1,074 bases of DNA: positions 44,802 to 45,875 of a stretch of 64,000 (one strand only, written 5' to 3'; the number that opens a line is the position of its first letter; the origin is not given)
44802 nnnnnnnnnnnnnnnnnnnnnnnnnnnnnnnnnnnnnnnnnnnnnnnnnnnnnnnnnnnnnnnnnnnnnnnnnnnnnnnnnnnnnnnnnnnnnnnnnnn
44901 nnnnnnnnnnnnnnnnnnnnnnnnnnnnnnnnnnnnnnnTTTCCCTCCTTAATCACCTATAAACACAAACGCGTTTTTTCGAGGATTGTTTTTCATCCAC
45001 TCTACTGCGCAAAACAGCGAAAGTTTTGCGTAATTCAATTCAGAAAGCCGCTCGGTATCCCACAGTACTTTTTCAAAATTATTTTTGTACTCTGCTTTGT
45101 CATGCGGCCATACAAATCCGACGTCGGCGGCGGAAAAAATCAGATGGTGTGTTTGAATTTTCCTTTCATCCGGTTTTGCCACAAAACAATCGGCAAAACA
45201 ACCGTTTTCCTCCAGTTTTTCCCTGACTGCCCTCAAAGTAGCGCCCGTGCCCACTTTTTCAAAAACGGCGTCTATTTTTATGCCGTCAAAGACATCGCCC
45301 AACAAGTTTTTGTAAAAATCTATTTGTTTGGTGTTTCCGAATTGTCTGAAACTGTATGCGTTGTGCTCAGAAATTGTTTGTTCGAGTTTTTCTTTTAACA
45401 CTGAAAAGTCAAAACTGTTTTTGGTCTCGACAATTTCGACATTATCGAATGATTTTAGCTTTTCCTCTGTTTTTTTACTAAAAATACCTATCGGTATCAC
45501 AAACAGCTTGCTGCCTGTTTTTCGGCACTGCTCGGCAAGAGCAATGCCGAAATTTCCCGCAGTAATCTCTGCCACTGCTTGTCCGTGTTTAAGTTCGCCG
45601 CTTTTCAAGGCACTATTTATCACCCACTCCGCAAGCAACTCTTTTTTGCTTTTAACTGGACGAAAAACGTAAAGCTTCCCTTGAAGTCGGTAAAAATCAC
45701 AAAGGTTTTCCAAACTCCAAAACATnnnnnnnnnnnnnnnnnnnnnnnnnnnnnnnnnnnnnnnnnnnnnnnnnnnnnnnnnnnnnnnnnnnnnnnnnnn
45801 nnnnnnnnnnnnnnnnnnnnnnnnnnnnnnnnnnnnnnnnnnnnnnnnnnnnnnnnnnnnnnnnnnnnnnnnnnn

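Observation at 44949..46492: Two tandem, shortened CysK-fold (PLP fold type II) paralogs translationally coupled to the RHS toxin gene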

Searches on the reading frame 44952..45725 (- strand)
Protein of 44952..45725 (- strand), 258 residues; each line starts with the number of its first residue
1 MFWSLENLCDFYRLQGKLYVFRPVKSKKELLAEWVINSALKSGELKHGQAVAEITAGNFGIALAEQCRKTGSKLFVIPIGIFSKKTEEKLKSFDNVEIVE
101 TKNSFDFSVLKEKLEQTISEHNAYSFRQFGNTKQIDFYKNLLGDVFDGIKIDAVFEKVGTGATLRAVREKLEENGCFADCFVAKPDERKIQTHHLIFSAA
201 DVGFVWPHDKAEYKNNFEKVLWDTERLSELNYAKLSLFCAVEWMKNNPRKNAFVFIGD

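Call 3: search_protein_families(library=pfam, proteins=[window:44952-45725:-], max_evalue=1)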
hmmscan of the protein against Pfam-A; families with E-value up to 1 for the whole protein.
window:44952-45725:- (258 aa): 3 families
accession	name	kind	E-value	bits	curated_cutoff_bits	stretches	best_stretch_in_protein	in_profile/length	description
PF00291.31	PALP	-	2.5e-14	53.7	35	1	20-186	30-193/295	Pyridoxal-phosphate dependent enzyme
PF00107.32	ADH_zinc_N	-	0.03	14.7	31.8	1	127-214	31-121/129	Zinc-binding dehydrogenase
PF17288.8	Terminase_3C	-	0.073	13.9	26.7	1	87-135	90-134/155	Terminase RNAseH like domain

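Call 4: search_protein_families(library=ncbifam, proteins=[window:44952-45725:-], max_evalue=1)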
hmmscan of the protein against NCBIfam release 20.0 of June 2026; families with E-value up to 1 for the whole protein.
window:44952-45725:- (258 aa): 10 families
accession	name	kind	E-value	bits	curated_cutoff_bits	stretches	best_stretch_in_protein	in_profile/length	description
TIGR03945.1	PLP_SbnA_fam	equivalog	9.7e-17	61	349.95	1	5-175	13-191/304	2,3-diaminopropionate biosynthesis protein SbnA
NF007989.0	PRK10717.1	equivalog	1.5e-15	57.1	387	1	16-190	33-217/334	cysteine synthase A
TIGR01136.1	cysKM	subfamily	3.3e-15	56.2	344.15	1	16-189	25-202/299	cysteine synthase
TIGR01139.1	cysK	equivalog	1.2e-14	54.3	350.95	1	17-175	26-188/298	cysteine synthase A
TIGR01137.1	cysta_beta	equivalog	1.3e-09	37.2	510.25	1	14-174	28-194/457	cystathionine beta-synthase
NF008735.0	PRK11761.1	equivalog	3.8e-08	32.9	413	1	17-140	32-155/296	cysteine synthase CysM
NF053679.1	CysteaSynCapA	equivalog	5.8e-07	28.6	600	1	16-89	35-105/329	cysteate synthase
TIGR01138.1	cysM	equivalog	8.5e-07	28.8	394.2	1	16-134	27-144/290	cysteine synthase B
NF004996.0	PRK06381.1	equivalog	8.6e-05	21.7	266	1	10-167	29-183/319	threonine synthase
NF006613.0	PRK09177.1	equivalog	0.15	11.6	138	1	151-210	89-146/159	xanthine phosphoribosyltransferase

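Call 8: search_protein_families(library=phrogs, proteins=[window:44952-45725:-], max_evalue=0.01)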
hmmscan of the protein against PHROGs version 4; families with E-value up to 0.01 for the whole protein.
window:44952-45725:- (258 aa): 1 family
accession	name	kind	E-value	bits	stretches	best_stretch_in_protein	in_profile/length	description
phrog_11528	-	unknown function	3.3e-12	47.1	1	15-189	31-210/322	-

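Call 12: search_solved_structures(query=window:44952-45725:-, max_evalue=0.01, show_alignments=3)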
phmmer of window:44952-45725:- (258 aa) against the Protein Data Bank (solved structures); distinct sequences matched with E-value up to 0.01: 99 (the best 60 are shown).
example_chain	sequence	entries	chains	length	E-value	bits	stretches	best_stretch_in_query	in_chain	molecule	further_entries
4il5_A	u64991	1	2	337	1.1e-11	47.8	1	13-189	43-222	Cysteine synthase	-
3bm5_A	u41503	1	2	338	1.1e-11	47.8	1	13-189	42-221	Cysteine synthase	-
4jbn_A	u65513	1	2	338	1.1e-11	47.8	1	13-189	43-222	Cysteine synthase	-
4jbl_A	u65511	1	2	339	1.1e-11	47.8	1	13-189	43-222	Cysteine synthase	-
2pqm_A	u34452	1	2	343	1.1e-11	47.7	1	13-189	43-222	Cysteine synthase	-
8t2c_A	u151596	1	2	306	1.4e-11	47.4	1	17-174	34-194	Cysteine synthase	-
8srt_A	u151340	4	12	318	1.5e-11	47.3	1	17-174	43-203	Cysteine synthase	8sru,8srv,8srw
9nld_A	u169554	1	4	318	3.5e-11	46.2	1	16-173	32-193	Cysteine synthase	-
2egu_A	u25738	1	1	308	1.8e-10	43.8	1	17-174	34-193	Cysteine synthase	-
2isq_A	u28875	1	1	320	1.3e-09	41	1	13-189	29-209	Cysteine synthase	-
1z7w_A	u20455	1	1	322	1.3e-09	41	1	13-189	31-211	Cysteine synthase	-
6kr5_A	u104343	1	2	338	4.6e-09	39.2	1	15-185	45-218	Cysteine synthase 3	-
1z7y_A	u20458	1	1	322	9e-09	38.2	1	13-189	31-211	Cysteine synthase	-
5xw3_A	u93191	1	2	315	9.6e-09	38.1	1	10-186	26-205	O-acetylserine lyase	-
8b9y_A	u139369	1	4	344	1.3e-08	37.8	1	17-190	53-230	Cysteine synthase, putative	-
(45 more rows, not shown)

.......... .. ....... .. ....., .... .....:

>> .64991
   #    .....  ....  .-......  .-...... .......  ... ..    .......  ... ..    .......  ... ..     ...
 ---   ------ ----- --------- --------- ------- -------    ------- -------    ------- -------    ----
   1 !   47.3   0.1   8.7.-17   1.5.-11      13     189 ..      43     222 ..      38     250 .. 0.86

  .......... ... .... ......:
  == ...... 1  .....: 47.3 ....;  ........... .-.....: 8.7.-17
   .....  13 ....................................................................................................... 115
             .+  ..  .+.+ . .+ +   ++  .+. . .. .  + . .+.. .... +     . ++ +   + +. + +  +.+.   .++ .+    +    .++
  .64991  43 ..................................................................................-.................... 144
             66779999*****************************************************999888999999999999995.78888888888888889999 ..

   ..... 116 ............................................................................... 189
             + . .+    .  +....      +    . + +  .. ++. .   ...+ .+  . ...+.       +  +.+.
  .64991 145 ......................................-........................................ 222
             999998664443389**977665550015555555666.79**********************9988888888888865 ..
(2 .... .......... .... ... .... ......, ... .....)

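Call 13: find_homologous_proteins(query=window:44952-45725:-, max_evalue=0.001)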
Query window:44952-45725:- (258 aa): 14 proteins with E <= 0.001 among 775 candidates.
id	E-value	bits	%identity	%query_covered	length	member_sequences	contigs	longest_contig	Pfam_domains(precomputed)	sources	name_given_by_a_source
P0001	1.3e-165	567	97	100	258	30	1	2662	PF00291.32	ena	-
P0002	1.0e-92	328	59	100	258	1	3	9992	PF00291.32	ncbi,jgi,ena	jgi:cysteine synthase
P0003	2.2e-91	324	56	100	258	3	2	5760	PF00291.32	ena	-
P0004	6.4e-91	322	58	100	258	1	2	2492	PF00291.32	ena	-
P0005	3.7e-87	310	56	100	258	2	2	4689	PF00291.32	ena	-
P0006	1.2e-86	308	57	100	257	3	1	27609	PF00291.32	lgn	-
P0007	1.8e-86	308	55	100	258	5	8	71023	PF00291.32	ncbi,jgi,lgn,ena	-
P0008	3.7e-85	303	55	100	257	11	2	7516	PF00291.32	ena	-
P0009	1.2e-84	302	55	100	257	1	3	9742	PF00291.32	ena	-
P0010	4.7e-82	293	56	100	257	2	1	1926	PF00291.32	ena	-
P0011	1.2e-71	259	57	83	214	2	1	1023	PF00291.32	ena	-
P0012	1.3e-52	197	44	100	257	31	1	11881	PF00291.32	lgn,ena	-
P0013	6.7e-51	191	97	36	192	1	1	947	PF00291.32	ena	-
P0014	3.2e-14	71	51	31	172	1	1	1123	-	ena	-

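Call 14: find_encoding_contigs(protein=P0007, flank=10000, max_places=4)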
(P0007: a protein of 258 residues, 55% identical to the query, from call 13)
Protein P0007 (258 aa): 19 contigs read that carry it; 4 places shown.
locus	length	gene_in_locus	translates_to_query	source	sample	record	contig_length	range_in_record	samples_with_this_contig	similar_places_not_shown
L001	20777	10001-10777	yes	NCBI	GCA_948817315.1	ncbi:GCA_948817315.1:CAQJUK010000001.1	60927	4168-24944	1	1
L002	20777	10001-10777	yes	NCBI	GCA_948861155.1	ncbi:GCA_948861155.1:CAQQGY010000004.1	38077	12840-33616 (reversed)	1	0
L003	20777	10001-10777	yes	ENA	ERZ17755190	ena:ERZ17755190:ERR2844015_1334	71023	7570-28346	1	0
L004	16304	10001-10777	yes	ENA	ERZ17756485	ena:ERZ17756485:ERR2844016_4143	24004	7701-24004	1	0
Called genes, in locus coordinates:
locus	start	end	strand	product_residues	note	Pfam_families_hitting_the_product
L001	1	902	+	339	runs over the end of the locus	-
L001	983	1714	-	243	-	PF13555:AAA_29 (weak), PF00005:ABC_tran, PF13304:AAA_21 (faint)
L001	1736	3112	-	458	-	PF01061:ABC2_membrane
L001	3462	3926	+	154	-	PF03729:DUF308 (faint)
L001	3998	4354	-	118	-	PF12675:DUF3795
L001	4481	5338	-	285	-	PF02645:DegV, PF13684:FakA-like_C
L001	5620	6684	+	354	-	PF01520:Amidase_3, PF01471:PG_binding_1, PF09374:PG_binding_3 (faint), PF01471:PG_binding_1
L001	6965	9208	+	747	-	PF18998:Flg_new_2 (faint)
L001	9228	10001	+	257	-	PF00291:PALP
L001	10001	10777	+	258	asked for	PF00291:PALP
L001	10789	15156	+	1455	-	PF20148:DUF6531 (faint), PF05593:RHS_repeat (faint)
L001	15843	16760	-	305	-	PF01695:IstB_IS21, PF00308:Bac_DnaA, PF00910:RNA_helicase (faint)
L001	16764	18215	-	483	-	PF07261:DnaB_2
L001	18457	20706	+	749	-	-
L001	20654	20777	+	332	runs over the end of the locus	-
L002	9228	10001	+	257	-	PF00291:PALP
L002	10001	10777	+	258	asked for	PF00291:PALP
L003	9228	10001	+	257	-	PF00291:PALP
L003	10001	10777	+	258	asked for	PF00291:PALP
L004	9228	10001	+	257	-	PF00291:PALP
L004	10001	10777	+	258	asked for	PF00291:PALP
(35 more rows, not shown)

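Call 15: find_encoding_contigs(protein=P0006, flank=10000, max_places=3)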
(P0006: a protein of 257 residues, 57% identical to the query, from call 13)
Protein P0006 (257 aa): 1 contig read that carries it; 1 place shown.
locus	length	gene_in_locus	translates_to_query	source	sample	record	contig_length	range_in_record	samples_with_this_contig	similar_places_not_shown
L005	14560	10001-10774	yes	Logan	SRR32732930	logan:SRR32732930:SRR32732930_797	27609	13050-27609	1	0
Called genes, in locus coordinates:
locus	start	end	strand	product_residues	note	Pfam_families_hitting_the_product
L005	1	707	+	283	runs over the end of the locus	PF00005:ABC_tran, PF13304:AAA_21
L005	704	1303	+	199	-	PF13346:ABC2_membrane_5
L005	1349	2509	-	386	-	-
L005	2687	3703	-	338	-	-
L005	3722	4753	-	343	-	PF00793:DAHP_synth_1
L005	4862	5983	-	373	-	PF06925:MGDG_synth, PF04101:Glyco_tran_28_C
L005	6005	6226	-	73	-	PF13560:HTH_31, PF12844:HTH_19, PF01381:HTH_3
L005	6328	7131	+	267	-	PF05704:Caps_synth, PF12919:TcdA_TcdB (faint), PF04488:Gly_transf_sug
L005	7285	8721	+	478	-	-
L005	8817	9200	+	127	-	-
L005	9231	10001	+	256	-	PF00291:PALP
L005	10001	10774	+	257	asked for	PF00291:PALP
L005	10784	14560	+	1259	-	?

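Call 16: find_encoding_contigs(protein=P0012, flank=10000, max_places=3)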
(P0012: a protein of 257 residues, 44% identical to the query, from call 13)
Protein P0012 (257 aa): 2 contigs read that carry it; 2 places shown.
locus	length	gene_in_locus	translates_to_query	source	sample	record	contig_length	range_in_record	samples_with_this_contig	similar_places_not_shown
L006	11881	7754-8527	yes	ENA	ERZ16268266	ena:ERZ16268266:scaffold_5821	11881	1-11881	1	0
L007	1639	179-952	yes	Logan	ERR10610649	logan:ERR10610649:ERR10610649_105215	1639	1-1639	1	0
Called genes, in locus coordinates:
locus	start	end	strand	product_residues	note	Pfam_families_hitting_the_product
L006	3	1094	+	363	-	?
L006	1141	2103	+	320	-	-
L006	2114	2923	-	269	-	PF00528:BPD_transp_1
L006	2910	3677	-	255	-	PF00005:ABC_tran, PF13304:AAA_21 (faint)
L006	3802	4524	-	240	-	PF09084:NMT1 (weak), PF13379:NMT1_2 (weak)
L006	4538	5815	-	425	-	PF00239:Resolvase, PF07508:Recombinase, PF13408:Zn_ribbon_recom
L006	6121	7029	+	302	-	-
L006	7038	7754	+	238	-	PF00291:PALP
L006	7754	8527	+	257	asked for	PF00291:PALP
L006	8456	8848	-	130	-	PF09084:NMT1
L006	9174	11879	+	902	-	?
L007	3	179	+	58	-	?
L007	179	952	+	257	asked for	PF00291:PALP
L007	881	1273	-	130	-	PF09084:NMT1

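Call 18: find_related_loci(query=A1, collection=genome_contigs, flank=10000)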
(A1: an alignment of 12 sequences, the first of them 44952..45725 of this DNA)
Query A1 (258 aa) in genome_contigs; peptide patterns used: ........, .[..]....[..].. (x = any residue, [..] = any of these).
112 stretches matched a pattern, but none encodes a relative of the query by tblastn (E <= 1e-3).

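Call 19: find_related_loci(query=A1, collection=metagenome_contigs, flank=10000)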
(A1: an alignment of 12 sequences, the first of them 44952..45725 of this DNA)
Query A1 (258 aa) in metagenome_contigs; peptide patterns used: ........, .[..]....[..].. (x = any residue, [..] = any of these).
141 stretches matched a pattern, but none encodes a relative of the query by tblastn (E <= 1e-3).

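Call 20: find_related_loci(query=A1, collection=viral_contigs, flank=10000)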
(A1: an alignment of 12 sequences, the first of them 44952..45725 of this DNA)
Query A1 (258 aa) in viral_contigs; peptide patterns used: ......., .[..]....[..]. (x = any residue, [..] = any of these).
44 stretches matched a pattern, but none encodes a relative of the query by tblastn (E <= 1e-3).

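Call 21: find_encoding_contigs(protein=P0002, flank=10000, max_places=3)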
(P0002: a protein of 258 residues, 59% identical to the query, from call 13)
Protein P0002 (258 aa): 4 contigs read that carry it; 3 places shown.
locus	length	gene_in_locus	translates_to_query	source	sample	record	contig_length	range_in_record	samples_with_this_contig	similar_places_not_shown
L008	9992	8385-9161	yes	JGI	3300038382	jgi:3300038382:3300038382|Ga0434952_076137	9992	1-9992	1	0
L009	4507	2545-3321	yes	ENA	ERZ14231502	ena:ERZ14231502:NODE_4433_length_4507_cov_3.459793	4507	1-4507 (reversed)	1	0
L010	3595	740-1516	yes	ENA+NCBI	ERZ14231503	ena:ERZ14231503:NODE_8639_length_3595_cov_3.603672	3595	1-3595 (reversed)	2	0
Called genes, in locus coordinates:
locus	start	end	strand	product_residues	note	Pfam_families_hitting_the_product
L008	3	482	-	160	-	?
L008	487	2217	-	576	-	PF00664:ABC_membrane, PF00005:ABC_tran, PF02463:SMC_N (faint)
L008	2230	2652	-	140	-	PF22381:Staph_reg_Sar_Rot (weak), PF01047:MarR, PF12802:MarR_2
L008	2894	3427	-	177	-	PF00300:His_Phos_1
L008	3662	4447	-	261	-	-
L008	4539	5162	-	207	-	PF00657:Lipase_GDSL, PF13472:Lipase_GDSL_2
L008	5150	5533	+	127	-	-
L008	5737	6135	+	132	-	-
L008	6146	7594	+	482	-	-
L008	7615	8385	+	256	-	PF00291:PALP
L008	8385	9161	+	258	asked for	PF00291:PALP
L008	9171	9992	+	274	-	?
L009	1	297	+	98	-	?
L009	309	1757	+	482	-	-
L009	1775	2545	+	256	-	PF00291:PALP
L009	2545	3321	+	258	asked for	PF00291:PALP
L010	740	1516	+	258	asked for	PF00291:PALP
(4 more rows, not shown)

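Call 22: find_encoding_contigs(protein=P0008, flank=10000, max_places=2)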
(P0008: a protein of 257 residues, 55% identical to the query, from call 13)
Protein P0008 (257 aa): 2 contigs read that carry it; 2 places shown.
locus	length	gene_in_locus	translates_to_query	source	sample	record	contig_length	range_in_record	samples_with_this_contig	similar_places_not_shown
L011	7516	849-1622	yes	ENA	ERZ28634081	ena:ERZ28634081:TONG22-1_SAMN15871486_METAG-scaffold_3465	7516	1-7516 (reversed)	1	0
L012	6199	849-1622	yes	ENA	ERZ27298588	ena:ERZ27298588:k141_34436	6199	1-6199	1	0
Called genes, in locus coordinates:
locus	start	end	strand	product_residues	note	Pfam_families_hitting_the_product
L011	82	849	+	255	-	PF00291:PALP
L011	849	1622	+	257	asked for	PF00291:PALP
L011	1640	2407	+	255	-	PF00291:PALP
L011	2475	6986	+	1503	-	PF20148:DUF6531 (weak)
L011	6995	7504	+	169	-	-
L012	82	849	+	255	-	PF00291:PALP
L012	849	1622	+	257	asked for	PF00291:PALP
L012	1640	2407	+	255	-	PF00291:PALP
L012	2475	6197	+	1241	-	?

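Call 23: find_encoding_contigs(protein=P0009, flank=10000, max_places=2)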
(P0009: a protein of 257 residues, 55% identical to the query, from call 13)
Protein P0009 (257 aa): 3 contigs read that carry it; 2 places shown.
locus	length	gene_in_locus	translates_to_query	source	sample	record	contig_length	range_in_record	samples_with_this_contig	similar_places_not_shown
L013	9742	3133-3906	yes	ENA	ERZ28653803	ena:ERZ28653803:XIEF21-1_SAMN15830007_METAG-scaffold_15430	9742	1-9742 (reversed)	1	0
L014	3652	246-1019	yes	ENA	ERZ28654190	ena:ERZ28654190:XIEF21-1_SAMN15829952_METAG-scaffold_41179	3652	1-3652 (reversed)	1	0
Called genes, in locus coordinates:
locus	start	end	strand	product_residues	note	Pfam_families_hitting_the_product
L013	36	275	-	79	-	PF13443:HTH_26 (weak)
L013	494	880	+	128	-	-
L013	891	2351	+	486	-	-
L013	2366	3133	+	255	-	PF00291:PALP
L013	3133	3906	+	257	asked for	PF00291:PALP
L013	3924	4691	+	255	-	PF00291:PALP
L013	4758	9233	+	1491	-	PF20148:DUF6531 (weak)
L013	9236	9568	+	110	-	-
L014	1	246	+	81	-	?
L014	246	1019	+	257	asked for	PF00291:PALP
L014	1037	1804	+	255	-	PF00291:PALP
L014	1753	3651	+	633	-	?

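Call 24: find_encoding_contigs(protein=window:44952-45725:-, flank=10000, max_places=3)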
Protein window:44952-45725:- (258 aa): 3 contigs read that carry it; 1 place shown.
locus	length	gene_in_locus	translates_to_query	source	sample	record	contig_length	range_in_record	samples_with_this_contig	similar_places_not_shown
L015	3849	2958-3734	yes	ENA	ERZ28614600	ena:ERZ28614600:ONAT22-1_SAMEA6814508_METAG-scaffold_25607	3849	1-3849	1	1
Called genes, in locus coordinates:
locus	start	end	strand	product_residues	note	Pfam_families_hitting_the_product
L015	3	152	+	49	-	?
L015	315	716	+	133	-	-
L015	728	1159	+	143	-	-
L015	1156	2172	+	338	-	-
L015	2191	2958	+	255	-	PF00291:PALP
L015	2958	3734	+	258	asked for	PF00291:PALP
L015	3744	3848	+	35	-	?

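Call 36: predict_structure(alignment_id=A1)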
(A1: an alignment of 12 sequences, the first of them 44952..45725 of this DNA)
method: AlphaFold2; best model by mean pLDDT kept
length: 258 residues; sequences in the alignment: 12
mean_pLDDT: 91.2   pTM: 0.86
mean pLDDT of the five models: 91.2, 91.2, 90.7, 90.6, 90.1
residues with pLDDT >= 90: 181; 70-90: 67; 50-70: 10; < 50: 0
segments of 3 or more residues with pLDDT < 50: none
pLDDT, mean of each block of 10 residues (from residue 1): 96 98 91 96 96 90 96 95 92 96 85 97 91 91 91 89 91 91 82 67 89 95 92 91 97 89
secondary structure, 60 per line:
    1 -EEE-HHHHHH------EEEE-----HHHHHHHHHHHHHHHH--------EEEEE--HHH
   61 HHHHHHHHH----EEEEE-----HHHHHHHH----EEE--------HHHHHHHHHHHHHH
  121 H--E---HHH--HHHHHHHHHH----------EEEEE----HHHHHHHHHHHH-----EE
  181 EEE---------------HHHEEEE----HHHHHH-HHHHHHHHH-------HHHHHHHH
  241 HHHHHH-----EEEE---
elements in order: E2-4 H6-11 E18-21 H27-42 E51-55 H58-69 E74-78 H84-91 E96-98 H107-121 H133-142 E153-157 H162-173 E179-183 E202-205 H210-215 H217-225 H233-246 E252-255
